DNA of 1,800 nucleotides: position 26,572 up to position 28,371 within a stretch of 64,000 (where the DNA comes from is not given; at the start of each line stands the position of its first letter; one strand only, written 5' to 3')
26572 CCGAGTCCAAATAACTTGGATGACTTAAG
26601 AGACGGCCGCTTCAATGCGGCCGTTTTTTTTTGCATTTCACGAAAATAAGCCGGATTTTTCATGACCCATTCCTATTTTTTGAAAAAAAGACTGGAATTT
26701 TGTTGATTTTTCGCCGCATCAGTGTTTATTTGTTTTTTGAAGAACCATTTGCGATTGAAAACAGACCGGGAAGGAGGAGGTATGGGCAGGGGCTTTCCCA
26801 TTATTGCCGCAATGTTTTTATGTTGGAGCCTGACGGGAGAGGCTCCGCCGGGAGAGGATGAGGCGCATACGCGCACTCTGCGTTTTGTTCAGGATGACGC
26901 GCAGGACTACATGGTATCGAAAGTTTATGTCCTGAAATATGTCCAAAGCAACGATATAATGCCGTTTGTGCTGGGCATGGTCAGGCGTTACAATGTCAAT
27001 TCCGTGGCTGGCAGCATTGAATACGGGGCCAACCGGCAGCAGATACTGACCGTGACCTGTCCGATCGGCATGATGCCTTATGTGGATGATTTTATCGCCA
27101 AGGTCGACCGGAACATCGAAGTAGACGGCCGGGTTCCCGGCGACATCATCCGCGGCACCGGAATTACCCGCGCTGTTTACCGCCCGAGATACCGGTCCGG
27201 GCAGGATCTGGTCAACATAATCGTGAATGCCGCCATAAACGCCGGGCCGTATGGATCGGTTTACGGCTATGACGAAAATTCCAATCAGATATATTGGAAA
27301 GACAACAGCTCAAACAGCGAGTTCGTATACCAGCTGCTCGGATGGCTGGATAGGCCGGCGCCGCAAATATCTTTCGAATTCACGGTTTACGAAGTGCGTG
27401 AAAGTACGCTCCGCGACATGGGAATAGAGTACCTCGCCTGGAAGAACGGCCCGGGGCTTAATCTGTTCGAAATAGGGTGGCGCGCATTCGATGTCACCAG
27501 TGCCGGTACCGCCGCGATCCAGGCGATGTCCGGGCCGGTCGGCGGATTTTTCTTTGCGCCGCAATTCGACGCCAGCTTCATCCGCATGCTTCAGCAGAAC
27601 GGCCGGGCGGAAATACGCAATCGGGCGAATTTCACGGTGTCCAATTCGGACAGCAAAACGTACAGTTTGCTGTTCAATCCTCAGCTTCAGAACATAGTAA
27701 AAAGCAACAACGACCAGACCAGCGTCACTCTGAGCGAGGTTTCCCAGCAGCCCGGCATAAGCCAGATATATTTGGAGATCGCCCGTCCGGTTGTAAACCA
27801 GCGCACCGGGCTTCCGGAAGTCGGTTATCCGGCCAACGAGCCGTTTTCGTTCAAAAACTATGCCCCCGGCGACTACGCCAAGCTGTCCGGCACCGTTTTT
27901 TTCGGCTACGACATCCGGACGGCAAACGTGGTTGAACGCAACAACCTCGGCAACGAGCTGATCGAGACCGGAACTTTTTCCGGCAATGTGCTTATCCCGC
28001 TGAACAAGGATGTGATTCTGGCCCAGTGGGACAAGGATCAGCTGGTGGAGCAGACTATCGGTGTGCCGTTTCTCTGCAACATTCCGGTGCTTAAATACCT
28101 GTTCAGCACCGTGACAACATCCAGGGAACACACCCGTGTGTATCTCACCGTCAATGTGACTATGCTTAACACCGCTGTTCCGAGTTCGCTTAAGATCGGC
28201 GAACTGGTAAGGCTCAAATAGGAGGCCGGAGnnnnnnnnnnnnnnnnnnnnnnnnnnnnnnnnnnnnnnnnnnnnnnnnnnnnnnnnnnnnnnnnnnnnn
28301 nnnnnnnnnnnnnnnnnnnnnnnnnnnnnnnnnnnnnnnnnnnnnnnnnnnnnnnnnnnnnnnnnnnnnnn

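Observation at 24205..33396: Orphan tandem secretin paralogs embedded with TPR, Pro/Ala-rich, lipoprotein and NfeD-flotillin genes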

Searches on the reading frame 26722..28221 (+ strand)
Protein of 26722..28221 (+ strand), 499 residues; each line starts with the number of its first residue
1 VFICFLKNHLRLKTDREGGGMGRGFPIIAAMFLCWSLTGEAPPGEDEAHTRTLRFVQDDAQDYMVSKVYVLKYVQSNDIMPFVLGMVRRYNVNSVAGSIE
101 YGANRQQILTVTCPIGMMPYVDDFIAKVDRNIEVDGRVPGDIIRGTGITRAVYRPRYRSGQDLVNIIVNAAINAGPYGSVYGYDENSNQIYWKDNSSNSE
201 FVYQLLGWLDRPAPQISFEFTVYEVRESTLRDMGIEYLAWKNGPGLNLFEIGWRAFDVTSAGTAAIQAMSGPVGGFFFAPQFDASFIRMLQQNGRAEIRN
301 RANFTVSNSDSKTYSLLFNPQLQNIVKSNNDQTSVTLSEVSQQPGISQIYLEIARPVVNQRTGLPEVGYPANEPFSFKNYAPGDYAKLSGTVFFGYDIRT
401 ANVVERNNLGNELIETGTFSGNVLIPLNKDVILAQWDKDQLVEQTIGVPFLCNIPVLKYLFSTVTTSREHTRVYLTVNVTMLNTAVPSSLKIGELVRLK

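Call 3: search_protein_families(library=pfam, proteins=[window:26722-28221:+], max_evalue=0.1)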
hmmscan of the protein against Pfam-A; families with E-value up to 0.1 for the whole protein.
window:26722-28221:+ (499 aa): 2 families
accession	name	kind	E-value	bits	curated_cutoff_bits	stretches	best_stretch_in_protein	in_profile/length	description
PF00263.26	Secretin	-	1.4e-05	25.2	27.5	1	403-479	89-165/169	Bacterial type II and III secretion system protein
PF03958.22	Secretin_N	-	0.063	13.9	28.2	0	151-215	2-69/69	Bacterial type II/III secretion system short domain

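Call 4: search_protein_families(library=ncbifam, proteins=[window:26722-28221:+], max_evalue=0.1)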
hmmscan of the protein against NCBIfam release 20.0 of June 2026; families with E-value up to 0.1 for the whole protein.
window:26722-28221:+ (499 aa): 5 families
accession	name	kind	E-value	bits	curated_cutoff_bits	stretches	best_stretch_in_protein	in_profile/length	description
TIGR02515.1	IV_pilus_PilQ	subfamily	3.3e-09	36.2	284.35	2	174-238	131-194/428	type IV pilus secretin PilQ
TIGR02516.1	type_III_yscC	equivalog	9.1e-09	34.4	238.45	2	414-475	393-455/463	type III secretion system outer membrane ring subunit SctC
TIGR02517.1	type_II_gspD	equivalog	2e-05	23.3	351.35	1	423-472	531-580/600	type II secretion system secretin GspD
TIGR02519.1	pilus_MshL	equivalog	0.00077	18.5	250.2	1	438-474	246-282/290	pilus (MSHA type) biogenesis protein MshL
NF011873.0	PRK15346.1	equivalog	0.021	13.5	524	0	429-475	441-488/499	EscC/YscC/HrcC family type III secretion system outer membrane ring protein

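Call 14: find_homologous_proteins(query=window:26782-28221:+)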
Query window:26782-28221:+ (479 aa): 775 proteins with E <= 0.001 among 7659 candidates; the best 120 are listed.
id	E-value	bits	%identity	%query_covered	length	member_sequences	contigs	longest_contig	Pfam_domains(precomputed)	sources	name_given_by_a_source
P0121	1.9e-226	770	69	99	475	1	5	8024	PF00263.27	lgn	-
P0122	2.0e-226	770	69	99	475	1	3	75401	PF00263.27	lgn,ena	-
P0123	3.5e-226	769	71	95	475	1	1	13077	PF00263.27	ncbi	ncbi:MAG: hypothetical protein ACI4UV_09690 [Victivallales bacterium]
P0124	4.0e-225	766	69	98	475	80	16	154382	PF00263.27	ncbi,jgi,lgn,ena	-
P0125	3.1e-220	750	70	95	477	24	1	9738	PF00263.27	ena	-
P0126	3.9e-220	749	67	100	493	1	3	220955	PF00263.27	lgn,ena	-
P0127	1.5e-218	744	66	100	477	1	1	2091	PF00263.27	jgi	-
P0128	3.4e-218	743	69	100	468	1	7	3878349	PF00263.27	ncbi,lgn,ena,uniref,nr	ncbi:hypothetical protein [Victivallis sp. Marseille-Q1083]|uniref:hypothetical protein n=1 Tax=Vict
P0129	3.4e-218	743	69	100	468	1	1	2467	PF00263.27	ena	-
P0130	4.6e-217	739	67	100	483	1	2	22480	PF00263.27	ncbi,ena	-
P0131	4.0e-215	733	66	100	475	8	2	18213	PF00263.27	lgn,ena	-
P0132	4.0e-213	726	65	99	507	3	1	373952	PF00263.27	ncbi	-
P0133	1.7e-212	724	67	95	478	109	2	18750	PF00263.27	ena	-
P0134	3.7e-212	723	66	99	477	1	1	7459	PF00263.27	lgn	-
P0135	2.9e-211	720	68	96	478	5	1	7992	PF00263.27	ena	-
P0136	6.4e-211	719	64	99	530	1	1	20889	PF00263.27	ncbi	-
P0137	8.8e-211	719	67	99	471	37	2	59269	PF00263.27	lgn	-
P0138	1.4e-210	718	67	95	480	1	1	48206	PF00263.27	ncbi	-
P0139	1.7e-209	714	65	100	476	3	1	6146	PF00263.27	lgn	-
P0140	2.6e-209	714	68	94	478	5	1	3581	PF00263.27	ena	-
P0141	2.5e-208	711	66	99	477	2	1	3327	PF00263.27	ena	-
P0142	6.2e-208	709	65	100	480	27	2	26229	PF00263.27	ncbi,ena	-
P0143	6.3e-208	709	64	99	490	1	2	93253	PF00263.27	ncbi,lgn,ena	-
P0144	1.5e-207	708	67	95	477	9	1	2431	PF00263.27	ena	-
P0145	1.6e-207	708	65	97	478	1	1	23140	PF00263.27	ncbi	-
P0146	3.1e-207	707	65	100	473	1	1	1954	PF00263.27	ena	-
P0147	1.1e-206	705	65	99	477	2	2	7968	PF00263.27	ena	-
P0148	1.5e-206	705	67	99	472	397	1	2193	PF00263.27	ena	-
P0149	2.5e-206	704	66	98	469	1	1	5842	PF00263.27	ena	-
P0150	3.7e-206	703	70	92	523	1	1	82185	PF00263.27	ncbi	-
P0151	5.1e-206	703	64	100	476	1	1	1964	PF00263.27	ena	-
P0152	4.5e-205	700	64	100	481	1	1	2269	PF00263.27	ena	-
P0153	5.2e-205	700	63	100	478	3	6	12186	PF00263.27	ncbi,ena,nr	ncbi:MAG: hypothetical protein IKC65_06745 [Lentisphaeria bacterium]|nr:hypothetical protein [Lentis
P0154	5.6e-205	700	66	96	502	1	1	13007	PF00263.27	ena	-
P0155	7.1e-205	699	66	95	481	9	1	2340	PF03958.23,PF00263.27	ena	-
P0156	1.3e-204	698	64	99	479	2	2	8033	PF03958.23,PF00263.27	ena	-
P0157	2.2e-204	698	64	100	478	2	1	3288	PF00263.27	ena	-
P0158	2.7e-204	697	66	95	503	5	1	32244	PF00263.27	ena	-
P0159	2.9e-204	697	66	96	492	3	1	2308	PF03958.23,PF00263.27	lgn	-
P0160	3.4e-204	697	66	94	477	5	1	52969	PF03958.23,PF00263.27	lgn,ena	-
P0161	8.9e-204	696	65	99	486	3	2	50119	PF03958.23,PF00263.27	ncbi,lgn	-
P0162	1.2e-203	695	63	98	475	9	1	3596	PF00263.27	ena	-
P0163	1.8e-203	695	64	99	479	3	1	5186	PF03958.23,PF00263.27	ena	-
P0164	4.0e-203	693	65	97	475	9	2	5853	PF00263.27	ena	-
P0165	6.1e-203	693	64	99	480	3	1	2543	PF00263.27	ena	-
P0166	7.9e-203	692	64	99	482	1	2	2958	PF00263.27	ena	-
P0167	1.2e-202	692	66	95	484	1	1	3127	PF00263.27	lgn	-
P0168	1.3e-202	692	66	95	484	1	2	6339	PF00263.27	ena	-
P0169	1.6e-202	691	66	95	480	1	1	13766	PF00263.27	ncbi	-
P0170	2.1e-202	691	67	95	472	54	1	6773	PF00263.27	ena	-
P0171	4.2e-202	690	65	94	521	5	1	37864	PF00263.27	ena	-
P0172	4.2e-202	690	64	94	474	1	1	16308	PF00263.27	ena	-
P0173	5.0e-202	690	66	95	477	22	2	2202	PF00263.27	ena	-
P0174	6.7e-202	689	65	95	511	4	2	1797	PF00263.27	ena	-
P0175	8.0e-202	689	64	97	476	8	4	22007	PF00263.27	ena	-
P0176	9.4e-202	689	64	95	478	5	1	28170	PF00263.27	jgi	-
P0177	1.3e-201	688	62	100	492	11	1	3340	PF00263.27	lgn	-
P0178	1.6e-201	688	63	99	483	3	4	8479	PF00263.27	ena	-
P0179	4.8e-201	687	64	97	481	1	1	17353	PF00263.27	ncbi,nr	ncbi:MAG: hypothetical protein PHI35_02155 [Victivallaceae bacterium]|nr:hypothetical protein [Victi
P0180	5.3e-201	686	65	95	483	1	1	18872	PF00263.27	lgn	-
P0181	8.8e-201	686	63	98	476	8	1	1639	PF00263.27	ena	-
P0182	9.5e-201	686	62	100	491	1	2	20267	PF00263.27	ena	-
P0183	1.2e-200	685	62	100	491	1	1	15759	PF00263.27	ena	-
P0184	1.8e-200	685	64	96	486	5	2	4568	PF03958.23,PF00263.27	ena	-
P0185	2.9e-200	684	66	94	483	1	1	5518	PF03958.23,PF00263.27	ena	-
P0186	5.5e-200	683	66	98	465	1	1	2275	PF00263.27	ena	-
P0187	6.0e-200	683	65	96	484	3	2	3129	PF03958.23,PF00263.27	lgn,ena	-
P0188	6.2e-200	683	62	99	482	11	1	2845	PF00263.27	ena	-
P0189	6.8e-200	683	63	98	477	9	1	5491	PF00263.27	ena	-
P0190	8.7e-200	682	63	99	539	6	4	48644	PF03958.23,PF00263.27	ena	-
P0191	9.5e-200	682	63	97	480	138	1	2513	PF00263.27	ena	-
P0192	9.7e-200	682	66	99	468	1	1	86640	PF00263.27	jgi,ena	-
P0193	1.2e-199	682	62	100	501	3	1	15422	PF00263.27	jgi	jgi:type II secretory pathway component GspD/PulD (secretin)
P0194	1.4e-199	682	64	94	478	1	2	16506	PF00263.27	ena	-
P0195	1.9e-199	681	65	94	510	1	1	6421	PF00263.27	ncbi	-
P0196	2.0e-199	681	62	100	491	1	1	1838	PF00263.27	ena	-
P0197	2.5e-199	681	66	94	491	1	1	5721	PF00263.27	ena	-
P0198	2.6e-199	681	66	94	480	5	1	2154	PF00263.27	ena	-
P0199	2.7e-199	681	65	94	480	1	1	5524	PF00263.27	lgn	-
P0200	4.5e-199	680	63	97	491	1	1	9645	PF03958.23,PF00263.27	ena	-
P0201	4.8e-199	680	64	96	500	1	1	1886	PF00263.27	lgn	-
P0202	5.6e-199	680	62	100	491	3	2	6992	PF00263.27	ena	-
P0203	1.1e-198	679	61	100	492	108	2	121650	PF00263.27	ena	-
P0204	1.3e-198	679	64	95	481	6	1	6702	PF00263.27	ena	-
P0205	1.4e-198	678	64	96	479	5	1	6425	PF03958.23,PF00263.27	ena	-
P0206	1.5e-198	678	64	95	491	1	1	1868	PF00263.27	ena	-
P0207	1.7e-198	678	63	96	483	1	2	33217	PF00263.27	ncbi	-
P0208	2.0e-198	678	64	95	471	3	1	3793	PF00263.27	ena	-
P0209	2.1e-198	678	64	93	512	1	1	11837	PF00263.27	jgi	-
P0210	2.4e-198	678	63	96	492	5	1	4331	PF00263.27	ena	-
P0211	3.1e-198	677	64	97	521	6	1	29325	PF00263.27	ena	-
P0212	3.1e-198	677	63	97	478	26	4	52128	PF00263.27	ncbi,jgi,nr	ncbi:MAG: hypothetical protein E7055_06070 [Lentisphaerae bacterium]|nr:hypothetical protein [Lentis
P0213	5.1e-198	677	64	95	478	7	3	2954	PF00263.27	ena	-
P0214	5.6e-198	676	65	95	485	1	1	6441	PF03958.23,PF00263.27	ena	-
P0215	6.9e-198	676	62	100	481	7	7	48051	PF00263.27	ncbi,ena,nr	ncbi:MAG: hypothetical protein IJS01_04770 [Lentisphaeria bacterium]|nr:hypothetical protein [Lentis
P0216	7.3e-198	676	64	97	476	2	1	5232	PF00263.27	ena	-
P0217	8.0e-198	676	62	99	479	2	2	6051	PF00263.27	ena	-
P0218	8.3e-198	676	63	99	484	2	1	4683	PF03958.23,PF00263.27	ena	-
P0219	8.5e-198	676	63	95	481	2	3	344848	PF00263.27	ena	-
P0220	1.6e-197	675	62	94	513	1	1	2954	PF00263.27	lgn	-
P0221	1.6e-197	675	63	95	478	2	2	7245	PF00263.27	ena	-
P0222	2.8e-197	674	62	96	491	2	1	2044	PF00263.27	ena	-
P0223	3.1e-197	674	64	95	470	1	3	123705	PF00263.27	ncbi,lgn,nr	ncbi:MAG: hypothetical protein HPZ91_02905 [Lentisphaeria bacterium]|nr:hypothetical protein [Lentis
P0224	4.7e-197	673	64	94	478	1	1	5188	PF00263.27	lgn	-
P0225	7.3e-197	673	62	97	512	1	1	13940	PF00263.27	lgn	-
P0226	9.8e-197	672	65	96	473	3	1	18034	PF00263.27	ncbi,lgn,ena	-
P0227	1.1e-196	672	62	99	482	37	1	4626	PF00263.27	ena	-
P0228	2.3e-196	671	64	96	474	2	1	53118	PF00263.27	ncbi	-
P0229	3.6e-196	670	61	98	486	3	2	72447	PF00263.27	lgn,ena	-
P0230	3.8e-196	670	62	95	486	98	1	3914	PF00263.27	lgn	-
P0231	9.1e-196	669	63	99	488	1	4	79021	PF03958.23,PF00263.27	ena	-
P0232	1.3e-195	669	64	96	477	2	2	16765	PF00263.27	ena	-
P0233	1.3e-195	669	63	99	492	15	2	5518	PF00263.27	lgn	-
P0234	3.4e-195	667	66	97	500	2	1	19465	PF00263.27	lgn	-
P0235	4.3e-195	667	62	100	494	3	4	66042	PF00263.27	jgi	-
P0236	6.1e-195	666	62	98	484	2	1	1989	PF00263.27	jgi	jgi:type II secretory pathway component GspD/PulD (secretin)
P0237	6.8e-195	666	64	95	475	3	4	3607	PF00263.27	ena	-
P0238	8.6e-195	666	62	98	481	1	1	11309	PF00263.27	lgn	-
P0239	8.7e-195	666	62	95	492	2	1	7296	PF00263.27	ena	-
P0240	1.3e-194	665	63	96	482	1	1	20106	PF00263.27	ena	-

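Call 21: search_solved_structures(query=A2, max_evalue=0.01, show_alignments=1)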
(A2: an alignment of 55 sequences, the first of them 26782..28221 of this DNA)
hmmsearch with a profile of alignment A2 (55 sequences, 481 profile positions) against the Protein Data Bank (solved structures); distinct sequences matched with E-value up to 0.01: 12.
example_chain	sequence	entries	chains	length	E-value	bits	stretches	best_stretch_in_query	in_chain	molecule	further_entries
7ofh_A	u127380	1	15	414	8.2e-09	37.6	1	367-464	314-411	Virion export protein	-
6i1x_A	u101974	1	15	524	1e-06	30.7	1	396-468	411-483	Type II secretion system protein D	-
3jc8_Qa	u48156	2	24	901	1.2e-05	27.3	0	392-467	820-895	PilQ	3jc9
5zdh_A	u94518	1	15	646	0.0001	24.1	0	399-468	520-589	Type II secretion system protein D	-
6rwk_X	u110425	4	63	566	0.00019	23.2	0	397-462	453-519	Outer membrane protein MxiD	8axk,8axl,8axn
5wq7_A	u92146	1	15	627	0.00061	21.6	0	396-464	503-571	Putative type II secretion system protein D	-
5w68_A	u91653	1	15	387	0.0018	20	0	398-468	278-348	Putative type II secretion protein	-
6i1y_A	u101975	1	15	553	0.0018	20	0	382-467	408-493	General secretion pathway protein GspD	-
4av2_A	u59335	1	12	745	0.0021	19.8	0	395-468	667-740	TYPE IV PILUS BIOGENESIS AND COMPETENCE PROTEIN PILQ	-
8co1_Q1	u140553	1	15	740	0.0027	19.5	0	183-221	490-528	Probable type IV piliation system protein DR_0774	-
6w6m_A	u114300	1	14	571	0.0043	18.8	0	394-463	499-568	Type IV pilus secretin PilQ family protein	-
9sh1_A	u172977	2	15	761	0.0066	18.2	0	395-466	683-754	Type IV pilus biogenesis and competence protein PilQ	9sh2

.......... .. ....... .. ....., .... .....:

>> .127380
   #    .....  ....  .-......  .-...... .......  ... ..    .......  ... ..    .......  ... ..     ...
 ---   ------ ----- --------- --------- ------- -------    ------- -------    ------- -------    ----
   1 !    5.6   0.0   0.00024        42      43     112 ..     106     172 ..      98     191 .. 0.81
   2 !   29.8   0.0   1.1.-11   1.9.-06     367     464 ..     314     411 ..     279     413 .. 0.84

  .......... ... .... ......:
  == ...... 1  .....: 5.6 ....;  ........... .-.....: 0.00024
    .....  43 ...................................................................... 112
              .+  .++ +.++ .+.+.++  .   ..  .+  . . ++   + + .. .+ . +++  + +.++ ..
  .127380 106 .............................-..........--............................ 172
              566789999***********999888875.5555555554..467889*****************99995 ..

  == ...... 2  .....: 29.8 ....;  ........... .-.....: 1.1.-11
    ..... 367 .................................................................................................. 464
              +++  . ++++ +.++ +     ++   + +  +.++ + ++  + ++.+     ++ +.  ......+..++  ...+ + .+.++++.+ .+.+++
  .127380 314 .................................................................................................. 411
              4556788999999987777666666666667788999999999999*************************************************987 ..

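Call 32: predict_structure(alignment_id=A2)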
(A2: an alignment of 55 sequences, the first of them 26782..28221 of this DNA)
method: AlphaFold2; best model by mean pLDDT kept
length: 479 residues; sequences in the alignment: 55
mean_pLDDT: 61.9   pTM: 0.45
mean pLDDT of the five models: 61.9, 61.8, 61.3, 60.4, 57.7
residues with pLDDT >= 90: 17; 70-90: 163; 50-70: 149; < 50: 150
segments of 3 or more residues with pLDDT < 50: 1-4, 18-40, 117-130, 152-158, 160-162, 174-176, 212-271, 303-309, 311-317, 344-354, 434-438
pLDDT, mean of each block of 10 residues (from residue 1): 53 53 44 45 80 74 81 78 68 87 84 54 38 60 57 45 53 52 67 81 74 38 35 38 41 37 36 61 80 77 45 44 66 86 47 55 75 90 68 79 90 84 58 49 64 87 61 50
secondary structure, 60 per line:
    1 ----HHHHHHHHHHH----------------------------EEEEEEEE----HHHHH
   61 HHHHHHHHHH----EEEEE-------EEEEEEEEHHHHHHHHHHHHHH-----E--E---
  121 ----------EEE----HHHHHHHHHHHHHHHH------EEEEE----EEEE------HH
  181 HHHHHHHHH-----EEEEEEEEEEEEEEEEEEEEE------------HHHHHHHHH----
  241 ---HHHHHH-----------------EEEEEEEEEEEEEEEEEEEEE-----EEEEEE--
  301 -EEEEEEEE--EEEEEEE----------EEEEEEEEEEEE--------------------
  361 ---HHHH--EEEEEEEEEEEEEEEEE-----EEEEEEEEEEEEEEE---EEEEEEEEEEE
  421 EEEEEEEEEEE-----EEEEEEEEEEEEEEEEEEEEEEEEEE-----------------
elements in order: H5-15 E44-51 H56-70 E75-79 E87-94 H95-108 E131-133 H138-153 E160-164 E169-172 H179-189 E195-215 H228-236 H244-249 E267-287 E293-298 E302-309 E312-318 E329-340 H364-367 E370-386 E392-406 E410-431 E437-462
